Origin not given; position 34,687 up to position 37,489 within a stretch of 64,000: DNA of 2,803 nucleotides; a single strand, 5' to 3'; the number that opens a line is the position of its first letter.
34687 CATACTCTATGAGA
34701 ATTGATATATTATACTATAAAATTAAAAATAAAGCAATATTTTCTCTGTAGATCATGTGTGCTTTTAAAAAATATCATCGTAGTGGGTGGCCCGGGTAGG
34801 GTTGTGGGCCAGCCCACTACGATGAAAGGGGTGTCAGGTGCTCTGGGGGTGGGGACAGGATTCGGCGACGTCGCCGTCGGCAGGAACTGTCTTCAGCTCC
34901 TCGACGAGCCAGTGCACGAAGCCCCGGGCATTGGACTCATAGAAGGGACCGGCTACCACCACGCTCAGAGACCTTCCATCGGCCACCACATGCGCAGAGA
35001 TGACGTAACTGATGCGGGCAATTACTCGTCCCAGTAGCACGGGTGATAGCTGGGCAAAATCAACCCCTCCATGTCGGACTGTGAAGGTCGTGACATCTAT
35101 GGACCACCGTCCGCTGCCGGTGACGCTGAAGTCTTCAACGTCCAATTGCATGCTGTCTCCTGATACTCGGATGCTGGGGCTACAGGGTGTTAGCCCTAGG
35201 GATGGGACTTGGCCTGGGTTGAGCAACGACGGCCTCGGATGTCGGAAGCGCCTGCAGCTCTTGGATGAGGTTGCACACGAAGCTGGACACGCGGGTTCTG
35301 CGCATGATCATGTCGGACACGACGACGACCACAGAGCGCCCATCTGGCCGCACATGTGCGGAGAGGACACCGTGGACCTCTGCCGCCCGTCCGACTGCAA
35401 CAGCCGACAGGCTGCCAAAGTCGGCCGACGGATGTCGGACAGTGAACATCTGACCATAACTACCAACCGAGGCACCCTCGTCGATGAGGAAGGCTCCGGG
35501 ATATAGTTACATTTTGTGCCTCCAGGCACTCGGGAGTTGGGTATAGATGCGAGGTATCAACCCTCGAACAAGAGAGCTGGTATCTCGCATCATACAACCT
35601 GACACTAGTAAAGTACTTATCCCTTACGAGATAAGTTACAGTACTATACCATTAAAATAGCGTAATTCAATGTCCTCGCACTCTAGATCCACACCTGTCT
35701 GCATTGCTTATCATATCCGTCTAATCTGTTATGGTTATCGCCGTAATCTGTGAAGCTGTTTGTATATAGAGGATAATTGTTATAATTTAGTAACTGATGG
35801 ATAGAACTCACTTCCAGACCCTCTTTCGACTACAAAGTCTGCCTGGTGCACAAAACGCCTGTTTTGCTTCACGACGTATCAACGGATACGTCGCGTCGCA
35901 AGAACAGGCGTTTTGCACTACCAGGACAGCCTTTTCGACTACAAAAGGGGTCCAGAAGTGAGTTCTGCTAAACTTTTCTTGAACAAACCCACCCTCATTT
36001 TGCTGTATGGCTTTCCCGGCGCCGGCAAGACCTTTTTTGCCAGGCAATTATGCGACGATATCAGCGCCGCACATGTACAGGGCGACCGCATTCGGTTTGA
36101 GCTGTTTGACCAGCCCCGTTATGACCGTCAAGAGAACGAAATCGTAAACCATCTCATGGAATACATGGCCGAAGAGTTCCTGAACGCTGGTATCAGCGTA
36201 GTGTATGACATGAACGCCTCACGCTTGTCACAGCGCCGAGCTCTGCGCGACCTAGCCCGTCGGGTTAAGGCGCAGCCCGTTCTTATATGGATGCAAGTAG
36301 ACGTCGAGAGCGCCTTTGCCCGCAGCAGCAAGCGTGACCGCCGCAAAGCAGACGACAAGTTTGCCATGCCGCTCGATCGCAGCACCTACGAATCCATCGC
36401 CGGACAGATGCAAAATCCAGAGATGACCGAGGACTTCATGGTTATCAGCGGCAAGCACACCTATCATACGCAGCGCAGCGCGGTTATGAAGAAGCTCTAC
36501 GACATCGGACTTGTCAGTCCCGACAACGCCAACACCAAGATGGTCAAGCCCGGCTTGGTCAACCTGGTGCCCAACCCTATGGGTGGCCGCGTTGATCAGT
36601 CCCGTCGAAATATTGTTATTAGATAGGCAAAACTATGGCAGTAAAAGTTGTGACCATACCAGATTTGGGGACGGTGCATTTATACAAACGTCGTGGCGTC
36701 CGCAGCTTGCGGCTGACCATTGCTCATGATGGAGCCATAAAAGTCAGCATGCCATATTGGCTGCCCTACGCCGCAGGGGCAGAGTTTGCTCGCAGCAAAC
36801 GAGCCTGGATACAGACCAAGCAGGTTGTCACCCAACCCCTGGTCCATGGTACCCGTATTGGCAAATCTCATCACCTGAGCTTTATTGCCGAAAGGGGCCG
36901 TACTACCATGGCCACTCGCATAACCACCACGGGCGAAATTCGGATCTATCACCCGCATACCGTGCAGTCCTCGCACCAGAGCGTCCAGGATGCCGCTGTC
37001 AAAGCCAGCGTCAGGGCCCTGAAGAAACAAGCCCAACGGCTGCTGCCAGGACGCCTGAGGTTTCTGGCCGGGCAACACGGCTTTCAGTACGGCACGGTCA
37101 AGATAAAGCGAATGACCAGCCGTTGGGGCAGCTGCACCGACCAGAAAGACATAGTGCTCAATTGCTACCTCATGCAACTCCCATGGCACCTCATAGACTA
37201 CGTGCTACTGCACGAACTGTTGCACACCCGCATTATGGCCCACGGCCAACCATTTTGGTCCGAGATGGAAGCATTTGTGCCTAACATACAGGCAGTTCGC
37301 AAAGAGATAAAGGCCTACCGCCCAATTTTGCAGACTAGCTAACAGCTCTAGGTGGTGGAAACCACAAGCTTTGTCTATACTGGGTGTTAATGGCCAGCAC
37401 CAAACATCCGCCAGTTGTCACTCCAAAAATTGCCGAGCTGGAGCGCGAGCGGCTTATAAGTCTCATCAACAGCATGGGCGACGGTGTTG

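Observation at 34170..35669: Duplicated GC-rich cassette encoding three paralogous ~105-aa proteins of unknown function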

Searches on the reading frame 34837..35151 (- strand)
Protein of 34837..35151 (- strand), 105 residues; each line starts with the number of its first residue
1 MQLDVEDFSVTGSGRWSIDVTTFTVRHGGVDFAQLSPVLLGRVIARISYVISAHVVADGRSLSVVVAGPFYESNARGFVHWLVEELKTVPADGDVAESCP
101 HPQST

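Call 7: search_protein_families(library=pfam, proteins=[window:34837-35151:-], max_evalue=10)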
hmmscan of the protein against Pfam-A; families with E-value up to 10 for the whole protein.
seq(105 aa): 0 families

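Call 8: search_protein_families(library=ncbifam, proteins=[window:34837-35151:-], max_evalue=10)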
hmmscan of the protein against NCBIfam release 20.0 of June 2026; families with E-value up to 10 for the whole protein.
seq(105 aa): 0 families

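Call 14: find_homologous_proteins(query=window:34837-35151:-, max_evalue=0.01)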
Query seq(105 aa) (105 aa): 2 proteins with E <= 0.01 among 25 candidates.
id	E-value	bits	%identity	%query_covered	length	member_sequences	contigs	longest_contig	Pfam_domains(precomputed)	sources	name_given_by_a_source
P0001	4.3e-63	228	100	100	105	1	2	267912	-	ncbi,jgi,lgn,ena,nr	ncbi:MAG TPA: hypothetical protein VK694_05525 [Verrucomicrobiae bacterium]|nr:hypothetical protein 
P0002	5.2e-35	138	66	97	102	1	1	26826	-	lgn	-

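Call 17: find_encoding_contigs(protein=P0002, flank=10000)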
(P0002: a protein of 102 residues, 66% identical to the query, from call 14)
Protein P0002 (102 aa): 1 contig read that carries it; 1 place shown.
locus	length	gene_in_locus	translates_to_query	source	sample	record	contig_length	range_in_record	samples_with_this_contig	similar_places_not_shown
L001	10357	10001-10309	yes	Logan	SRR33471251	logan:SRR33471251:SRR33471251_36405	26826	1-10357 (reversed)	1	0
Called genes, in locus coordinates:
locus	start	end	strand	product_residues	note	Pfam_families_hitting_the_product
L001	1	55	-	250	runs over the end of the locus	PF21448:DNMK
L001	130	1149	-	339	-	PF00687:Ribosomal_L1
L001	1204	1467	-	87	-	-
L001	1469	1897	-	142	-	PF03946:Ribosomal_L11_N, PF00298:Ribosomal_L11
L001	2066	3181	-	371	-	PF00140:Sigma70_r1_2, PF04542:Sigma70_r2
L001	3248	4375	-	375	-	PF00140:Sigma70_r1_2, PF04542:Sigma70_r2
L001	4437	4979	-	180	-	PF02357:NusG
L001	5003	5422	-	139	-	PF00584:SecE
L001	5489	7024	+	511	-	PF13506:Glyco_transf_21, PF00535:Glycos_transf_2, PF13641:Glyco_tranf_2_3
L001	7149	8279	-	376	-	PF00512:HisKA, PF02518:HATPase_c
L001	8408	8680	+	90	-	-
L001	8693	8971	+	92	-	-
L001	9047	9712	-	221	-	PF06414:Zeta_toxin (weak), PF01583:APS_kinase (weak), PF08433:KTI12, PF13671:AAA_33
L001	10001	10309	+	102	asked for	-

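Call 18: find_encoding_contigs(protein=P0001, flank=10000)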
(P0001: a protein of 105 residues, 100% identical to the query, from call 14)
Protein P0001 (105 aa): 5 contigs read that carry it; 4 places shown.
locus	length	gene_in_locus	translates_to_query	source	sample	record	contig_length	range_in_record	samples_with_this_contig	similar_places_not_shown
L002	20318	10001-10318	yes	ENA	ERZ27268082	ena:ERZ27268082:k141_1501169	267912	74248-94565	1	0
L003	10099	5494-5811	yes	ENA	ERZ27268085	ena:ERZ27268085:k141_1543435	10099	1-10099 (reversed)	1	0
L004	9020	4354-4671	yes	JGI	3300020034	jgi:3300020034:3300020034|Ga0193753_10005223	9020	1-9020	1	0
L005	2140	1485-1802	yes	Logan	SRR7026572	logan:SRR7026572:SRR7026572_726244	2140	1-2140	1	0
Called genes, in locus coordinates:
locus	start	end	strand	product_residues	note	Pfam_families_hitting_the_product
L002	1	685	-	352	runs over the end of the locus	PF00140:Sigma70_r1_2, PF04542:Sigma70_r2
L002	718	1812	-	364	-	PF00140:Sigma70_r1_2, PF04542:Sigma70_r2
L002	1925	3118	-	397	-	PF00140:Sigma70_r1_2, PF04542:Sigma70_r2, PF04545:Sigma70_r4 (weak)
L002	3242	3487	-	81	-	-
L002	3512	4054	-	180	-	PF02357:NusG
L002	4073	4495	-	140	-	PF00584:SecE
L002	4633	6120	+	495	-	PF13506:Glyco_transf_21, PF13641:Glyco_tranf_2_3, PF00535:Glycos_transf_2, PF10111:Glyco_tranf_2_2 (weak)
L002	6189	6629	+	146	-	PF00293:NUDIX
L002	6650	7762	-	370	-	PF00512:HisKA, PF13581:HATPase_c_2 (faint), PF02518:HATPase_c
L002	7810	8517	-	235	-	PF01863:YgjP-like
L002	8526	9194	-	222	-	PF06414:Zeta_toxin (weak), PF01583:APS_kinase (weak), PF08433:KTI12, PF13671:AAA_33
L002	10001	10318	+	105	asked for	-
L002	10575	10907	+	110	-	-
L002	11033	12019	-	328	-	PF03009:GDPD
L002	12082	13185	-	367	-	-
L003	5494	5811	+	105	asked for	-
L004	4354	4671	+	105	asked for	-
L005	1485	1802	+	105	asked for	-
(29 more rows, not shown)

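Call 33: predict_structure(alignment_id=A2)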
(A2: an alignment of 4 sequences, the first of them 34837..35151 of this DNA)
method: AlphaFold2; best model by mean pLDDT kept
length: 105 residues; sequences in the alignment: 4
mean_pLDDT: 82.7   pTM: 0.72
mean pLDDT of the five models: 82.7, 82.6, 82.4, 82.0, 79.1
residues with pLDDT >= 90: 46; 70-90: 42; 50-70: 9; < 50: 8
segments of 3 or more residues with pLDDT < 50: 92-98
pLDDT, mean of each block of 10 residues (from residue 1): 84 83 91 89 90 91 90 90 84 48 55
secondary structure, 60 per line:
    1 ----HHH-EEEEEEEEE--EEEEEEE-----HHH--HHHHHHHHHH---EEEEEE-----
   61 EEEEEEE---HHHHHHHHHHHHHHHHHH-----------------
elements in order: E9-17 E20-26 H37-46 E50-55 E61-67 H71-88

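Call 34: search_protein_representatives(alignment_id=A2)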
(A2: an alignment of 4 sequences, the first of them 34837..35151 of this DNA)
Query: 4 sequences, 104 profile positions. Proteins with E-value up to 0.001 (for the whole library): 5; up to 1e-10: 4; up to 1e-30: 3. The best 5 are listed.
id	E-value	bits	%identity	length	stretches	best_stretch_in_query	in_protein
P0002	1.1e-44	166.6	-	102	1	1-104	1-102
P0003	1.5e-34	134.1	-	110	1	2-102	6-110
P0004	1.7e-32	127.5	-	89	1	22-104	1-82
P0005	9.6e-20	86.5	-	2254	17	70-100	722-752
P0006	6.9e-08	48.4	-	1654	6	8-57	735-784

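Call 55: search_solved_structures(query=A2, max_evalue=10, show_alignments=2)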
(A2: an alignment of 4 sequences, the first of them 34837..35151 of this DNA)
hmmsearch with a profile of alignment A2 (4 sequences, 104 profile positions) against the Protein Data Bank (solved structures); distinct sequences matched with E-value up to 10: 5.
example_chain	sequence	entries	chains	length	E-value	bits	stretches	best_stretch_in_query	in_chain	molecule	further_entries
9bpc_A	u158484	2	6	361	0.38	13.8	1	19-80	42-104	P2X purinoceptor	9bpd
7ovp_A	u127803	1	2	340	0.88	12.6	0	5-34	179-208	Adaptor protein CheF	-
6hx3_A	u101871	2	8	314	1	12.5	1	35-93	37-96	Pyridoxal 5'-phosphate synthase-like subunit PDX1.2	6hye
6hxg_A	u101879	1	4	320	1.1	12.4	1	35-93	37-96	Pyridoxal 5'-phosphate synthase-like subunit PDX1.2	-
7lb5_A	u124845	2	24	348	1.4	11.9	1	36-93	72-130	Pyridoxal 5'-phosphate synthase-like subunit PDX1.2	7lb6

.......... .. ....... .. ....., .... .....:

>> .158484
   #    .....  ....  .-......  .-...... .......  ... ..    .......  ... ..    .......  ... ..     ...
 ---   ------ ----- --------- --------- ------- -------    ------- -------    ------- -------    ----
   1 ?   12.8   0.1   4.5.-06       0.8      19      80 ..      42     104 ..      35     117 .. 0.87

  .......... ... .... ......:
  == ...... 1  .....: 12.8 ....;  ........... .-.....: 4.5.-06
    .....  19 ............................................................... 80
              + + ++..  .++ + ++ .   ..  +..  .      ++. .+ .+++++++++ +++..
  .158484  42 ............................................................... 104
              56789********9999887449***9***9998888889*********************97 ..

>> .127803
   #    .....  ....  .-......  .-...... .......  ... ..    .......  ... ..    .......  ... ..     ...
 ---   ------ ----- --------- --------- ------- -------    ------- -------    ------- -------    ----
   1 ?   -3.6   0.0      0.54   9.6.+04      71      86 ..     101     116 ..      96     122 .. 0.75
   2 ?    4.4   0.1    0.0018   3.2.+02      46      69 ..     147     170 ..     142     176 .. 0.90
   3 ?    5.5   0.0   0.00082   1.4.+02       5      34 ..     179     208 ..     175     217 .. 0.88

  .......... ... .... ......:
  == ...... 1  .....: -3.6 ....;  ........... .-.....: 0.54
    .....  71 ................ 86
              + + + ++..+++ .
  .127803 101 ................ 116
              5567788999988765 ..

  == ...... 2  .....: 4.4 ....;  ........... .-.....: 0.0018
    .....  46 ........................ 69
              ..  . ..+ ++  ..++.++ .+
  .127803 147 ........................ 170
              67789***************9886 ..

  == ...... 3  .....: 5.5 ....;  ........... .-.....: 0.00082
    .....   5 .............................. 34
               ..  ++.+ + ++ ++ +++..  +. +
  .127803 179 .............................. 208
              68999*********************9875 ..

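Call 56: search_protein_families(library=phrogs, alignment_id=A2, max_evalue=1)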
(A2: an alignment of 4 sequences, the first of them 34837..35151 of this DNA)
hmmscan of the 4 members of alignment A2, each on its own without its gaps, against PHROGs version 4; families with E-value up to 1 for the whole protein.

A. member 1, window:34837-35151:- (105 aa): 0 families

B. families by the number of members that match (of 4 scanned): 3 families
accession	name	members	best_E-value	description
phrog_4469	-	1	0.065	-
phrog_31998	-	1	0.072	-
phrog_16217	-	1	0.2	-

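Call 57: search_protein_families(library=padloc, alignment_id=A2, max_evalue=1)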
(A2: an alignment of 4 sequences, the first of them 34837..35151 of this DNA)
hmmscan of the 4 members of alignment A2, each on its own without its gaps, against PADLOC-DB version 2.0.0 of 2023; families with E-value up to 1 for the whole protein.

A. member 1, window:34837-35151:- (105 aa): 0 families

B. families by the number of members that match (of 4 scanned): 0 families

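Call 59: fold_search(model_id=the predicted structure, library=pdb)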
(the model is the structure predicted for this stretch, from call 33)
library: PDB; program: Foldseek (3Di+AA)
matches with E <= 10: 1381; with E <= 0.001: 0
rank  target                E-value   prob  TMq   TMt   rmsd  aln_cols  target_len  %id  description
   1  6drd_K                1.7e-02  0.96  0.42  0.40   4.5        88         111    9  RNA Pol II(G) (released 2018-10-17)
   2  8qep_K                1.8e-02  0.92  0.40  0.38   4.6        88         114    9  RNA polymerase II bound to Alu RNA right arm (released 2025-01-22)
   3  5z9a_A                1.9e-02  0.98  0.47  0.24   4.7        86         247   16  Crystal structure of chorismate synthase from Pseudomonas aeruginosa (released 2018-02-28)
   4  9h3g_Ka               2.8e-02  0.57  0.31  0.28  11.2       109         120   15  Structure of the Arabidopsis thaliana 80S ribosome in complex with P- and E-site tRNAs and mRNA (released 2026-02-04)
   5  3c1n_C                3.2e-02  0.97  0.41  0.12   3.5        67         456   16  Crystal Structure of Allosteric Inhibition Threonine-sensitive Aspartokinase from Methanococcus jannaschii with L-thre (released 2008-03-25)
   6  5z9a_B                3.2e-02  0.96  0.45  0.23   5.0        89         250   17  Crystal structure of chorismate synthase from Pseudomonas aeruginosa (released 2018-02-28)
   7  6mx1_A                3.9e-02  0.96  0.41  0.30   3.6        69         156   19  The crystal structure of the regulatory domain of aspartokinase in the bifunctional aspartokinase/homoserine dehydroge (released 2018-11-07)
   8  5flm_K                4.1e-02  0.80  0.39  0.37   4.6        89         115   10  Structure of transcribing mammalian RNA polymerase II (released 2016-01-20)
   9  6eu1_K                4.4e-02  0.84  0.42  0.42   5.4        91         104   11  RNA Polymerase III - open DNA complex (OC-POL3). (released 2018-01-17)
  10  3c1n_D                5.3e-02  0.93  0.40  0.12   3.5        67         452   16  Crystal Structure of Allosteric Inhibition Threonine-sensitive Aspartokinase from Methanococcus jannaschii with L-thre (released 2008-03-25)
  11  4qiw_L                5.3e-02  0.84  0.40  0.43   4.8        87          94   15  Crystal structure of euryarchaeal RNA polymerase from Thermococcus kodakarensis (released 2014-10-08)
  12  5x51_K                5.3e-02  0.82  0.44  0.42   5.8        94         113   11  RNA Polymerase II from Komagataella Pastoris (Type-3 crystal) (released 2017-05-17)
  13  5x4z_K                5.3e-02  0.82  0.44  0.41   5.8        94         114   11  RNA Polymerase II from Komagataella Pastoris (Type-1 crystal) (released 2017-05-17)
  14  7aoc_K                5.7e-02  0.80  0.40  0.42   4.9        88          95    8  Schizosaccharomyces pombe RNA polymerase I (monomer) (released 2021-02-24)
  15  1j6x_B                6.1e-02  0.97  0.56  0.41   6.5       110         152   13  CRYSTAL STRUCTURE OF HELICOBACTER PYLORI LUXS (released 2001-06-08)
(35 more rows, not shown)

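Call 85: search_dna_similar(query=window:34837-35151:-, collection=phages, mode=protein, max_evalue=0.1, max_rows=5)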
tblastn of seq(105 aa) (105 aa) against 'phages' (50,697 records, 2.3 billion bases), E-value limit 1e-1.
No match.

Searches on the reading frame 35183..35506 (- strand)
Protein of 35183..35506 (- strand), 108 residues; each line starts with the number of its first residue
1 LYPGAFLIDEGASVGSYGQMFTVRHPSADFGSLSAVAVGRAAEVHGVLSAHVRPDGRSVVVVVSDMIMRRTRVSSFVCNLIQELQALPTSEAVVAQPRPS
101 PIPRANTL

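Call 7: search_protein_families(library=pfam, proteins=[window:35183-35506:-], max_evalue=10)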
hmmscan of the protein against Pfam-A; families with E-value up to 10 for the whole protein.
seq(108 aa): 1 family
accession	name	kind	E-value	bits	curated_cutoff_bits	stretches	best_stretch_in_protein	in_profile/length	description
PF19803.4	DUF6286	-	0.0069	17.3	35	1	32-82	39-89/108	Family of unknown function (DUF6286)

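Call 8: search_protein_families(library=ncbifam, proteins=[window:35183-35506:-], max_evalue=10)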
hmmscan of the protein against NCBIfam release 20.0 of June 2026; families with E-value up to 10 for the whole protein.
seq(108 aa): 2 families
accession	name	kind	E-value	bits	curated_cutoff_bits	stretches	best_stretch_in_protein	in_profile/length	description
TIGR02406.1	ectoine_EctA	equivalog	0.071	13.1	120.6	1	28-87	35-94/157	diaminobutyrate acetyltransferase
NF052525.1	NPN_LarAH10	equivalog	0.17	10.6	540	1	51-87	56-91/426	NPN-dependent 2-hydroxyacid racemase, LarAH10 family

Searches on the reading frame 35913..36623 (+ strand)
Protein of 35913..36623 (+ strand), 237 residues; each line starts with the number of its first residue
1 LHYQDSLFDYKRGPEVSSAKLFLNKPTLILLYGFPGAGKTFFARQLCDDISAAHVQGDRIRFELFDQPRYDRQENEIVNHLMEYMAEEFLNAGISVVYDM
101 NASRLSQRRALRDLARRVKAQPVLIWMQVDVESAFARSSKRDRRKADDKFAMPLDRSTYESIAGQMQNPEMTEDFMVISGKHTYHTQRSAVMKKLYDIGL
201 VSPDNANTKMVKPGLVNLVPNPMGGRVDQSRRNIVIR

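Call 40: find_related_loci(query=window:35964-36623:+, collection=genome_contigs, flank=6000)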
Query window:35964-36623:+ (220 aa) in genome_contigs; peptide patterns used: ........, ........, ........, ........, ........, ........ (x = any residue, [..] = any of these).
81 stretches matched a pattern; 34 encode a relative of the query (tblastn E <= 1e-3); 34 distinct loci.
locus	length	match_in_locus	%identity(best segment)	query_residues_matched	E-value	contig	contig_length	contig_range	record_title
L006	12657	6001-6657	77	2-220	2e-123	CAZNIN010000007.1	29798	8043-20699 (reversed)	MAG TPA_asm: uncultured Candidatus Saccharibacteria bacterium isolate SRP144015_co1_53 genome assembly, contig: NODE_799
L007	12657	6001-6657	78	2-220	4e-122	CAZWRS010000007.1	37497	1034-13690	MAG TPA_asm: uncultured Candidatus Saccharibacteria bacterium isolate SRP144015_co1_75 genome assembly, contig: NODE_579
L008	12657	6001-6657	72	2-220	3e-113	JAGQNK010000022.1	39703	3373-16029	MAG: Candidatus Saccharibacteria bacterium isolate HKST-UBA66 2008_48646, whole genome shotgun sequence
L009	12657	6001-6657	70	2-220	4e-108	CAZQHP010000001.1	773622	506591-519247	MAG TPA_asm: uncultured Candidatus Saccharibacteria bacterium isolate SRP178908_co1_46 genome assembly, contig: NODE_2_l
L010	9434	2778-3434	68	2-220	1e-106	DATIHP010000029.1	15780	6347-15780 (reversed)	MAG TPA_asm: Candidatus Saccharimonadales bacterium isolate SMAG_U15641 k141_132745, whole genome shotgun sequence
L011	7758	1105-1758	68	3-220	9e-105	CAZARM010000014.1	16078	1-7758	MAG TPA_asm: uncultured Candidatus Saccharibacteria bacterium isolate SRP200132_co1_173 genome assembly, contig: NODE_63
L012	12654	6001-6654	65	2-220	3e-101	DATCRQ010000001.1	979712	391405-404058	MAG TPA_asm: Candidatus Saccharimonadales bacterium isolate SMAG_U7283 k141_89128, whole genome shotgun sequence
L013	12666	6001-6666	64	2-220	5e-99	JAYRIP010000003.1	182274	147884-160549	MAG: Candidatus Saccharimonadales bacterium isolate SZ_szas25bin.56 k141_443001, whole genome shotgun sequence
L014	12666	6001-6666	62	2-220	2e-98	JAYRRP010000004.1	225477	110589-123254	MAG: Candidatus Saccharimonadales bacterium isolate XM1_ASGE3bin.32 k141_690383, whole genome shotgun sequence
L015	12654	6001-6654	62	3-220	1e-97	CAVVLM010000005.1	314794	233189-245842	MAG: uncultured Candidatus Saccharibacteria bacterium isolate MFD04780.bin.1.216 genome assembly, contig: contig_38197,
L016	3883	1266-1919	60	2-220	3e-97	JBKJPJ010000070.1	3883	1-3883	MAG: Candidatus Saccharimonadales bacterium isolate ant_bin.454 k117_2240363, whole genome shotgun sequence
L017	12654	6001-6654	67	2-220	2e-96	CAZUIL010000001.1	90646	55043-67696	MAG TPA_asm: uncultured Candidatus Saccharibacteria bacterium isolate SRP144015_co1_52 genome assembly, contig: NODE_129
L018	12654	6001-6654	61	2-219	5e-90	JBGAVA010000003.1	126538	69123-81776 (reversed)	MAG: Candidatus Saccharimonadales bacterium isolate MAG_MBR_AS.10 MBRAS-10_NODE_3_length_126538_cov_5.817991, whole geno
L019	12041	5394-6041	58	2-220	6e-90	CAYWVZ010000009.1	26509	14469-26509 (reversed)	MAG TPA_asm: uncultured Candidatus Saccharibacteria bacterium isolate SRP344714_co2_350 genome assembly, contig: NODE_46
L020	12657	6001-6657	59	2-220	2e-89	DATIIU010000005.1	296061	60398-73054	MAG TPA_asm: Candidatus Saccharimonadia bacterium isolate SMAG_U15673 k141_407366, whole genome shotgun sequence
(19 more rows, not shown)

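Call 51: search_protein_families(library=pfam, proteins=[window:35913-36623:+], max_evalue=0.001)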
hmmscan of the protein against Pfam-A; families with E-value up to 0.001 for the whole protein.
window:35913-36623:+ (237 aa): 10 families
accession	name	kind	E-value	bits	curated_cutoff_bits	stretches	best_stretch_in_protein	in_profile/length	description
PF13671.12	AAA_33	-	7.1e-20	72.2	27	1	28-148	1-125/143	AAA domain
PF08433.16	KTI12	-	2.3e-07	31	22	1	28-166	3-137/271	Chromatin associated protein KTI12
PF06414.18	Zeta_toxin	-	3.6e-06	27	22.3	1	24-146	14-148/199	Zeta toxin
PF01583.26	APS_kinase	-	7.1e-06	26.6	21.1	1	26-141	2-121/152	Adenylylsulphate kinase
PF13191.12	AAA_16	-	0.00011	23.2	32.6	1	25-91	23-88/167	AAA ATPase domain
PF13207.12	AAA_17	-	0.00013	22.7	27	1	32-148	1-129/136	AAA domain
PF00004.35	AAA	-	0.00024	22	21.2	0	29-55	1-27/131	ATPase family associated with various cellular activities (AAA)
PF13481.12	AAA_25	-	0.00033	20.8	27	0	22-57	29-60/195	AAA domain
PF05729.18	NACHT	-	0.00037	20.8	26.7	1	28-90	2-63/167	NACHT domain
PF13238.12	AAA_18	-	0.00095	20.1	29.4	0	29-147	1-117/128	AAA domain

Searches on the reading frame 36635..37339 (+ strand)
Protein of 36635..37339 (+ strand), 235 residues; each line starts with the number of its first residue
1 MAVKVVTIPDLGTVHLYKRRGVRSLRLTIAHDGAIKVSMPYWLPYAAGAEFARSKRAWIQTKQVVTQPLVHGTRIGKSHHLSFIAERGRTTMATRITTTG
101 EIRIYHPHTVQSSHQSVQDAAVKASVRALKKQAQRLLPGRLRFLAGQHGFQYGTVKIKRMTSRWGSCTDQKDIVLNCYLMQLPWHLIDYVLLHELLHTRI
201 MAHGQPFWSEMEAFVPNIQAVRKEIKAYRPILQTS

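Call 51: search_protein_families(library=pfam, proteins=[window:36635-37339:+], max_evalue=0.001)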
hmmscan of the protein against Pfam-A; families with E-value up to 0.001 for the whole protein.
window:36635-37339:+ (235 aa): 2 families
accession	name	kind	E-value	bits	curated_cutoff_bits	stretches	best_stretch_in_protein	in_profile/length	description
PF01863.23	YgjP-like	-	6.7e-41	141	26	1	23-227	1-206/207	YgjP-like, metallopeptidase domain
PF10263.15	SprT-like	-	0.0002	21.6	25.6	1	156-200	25-74/108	SprT-like family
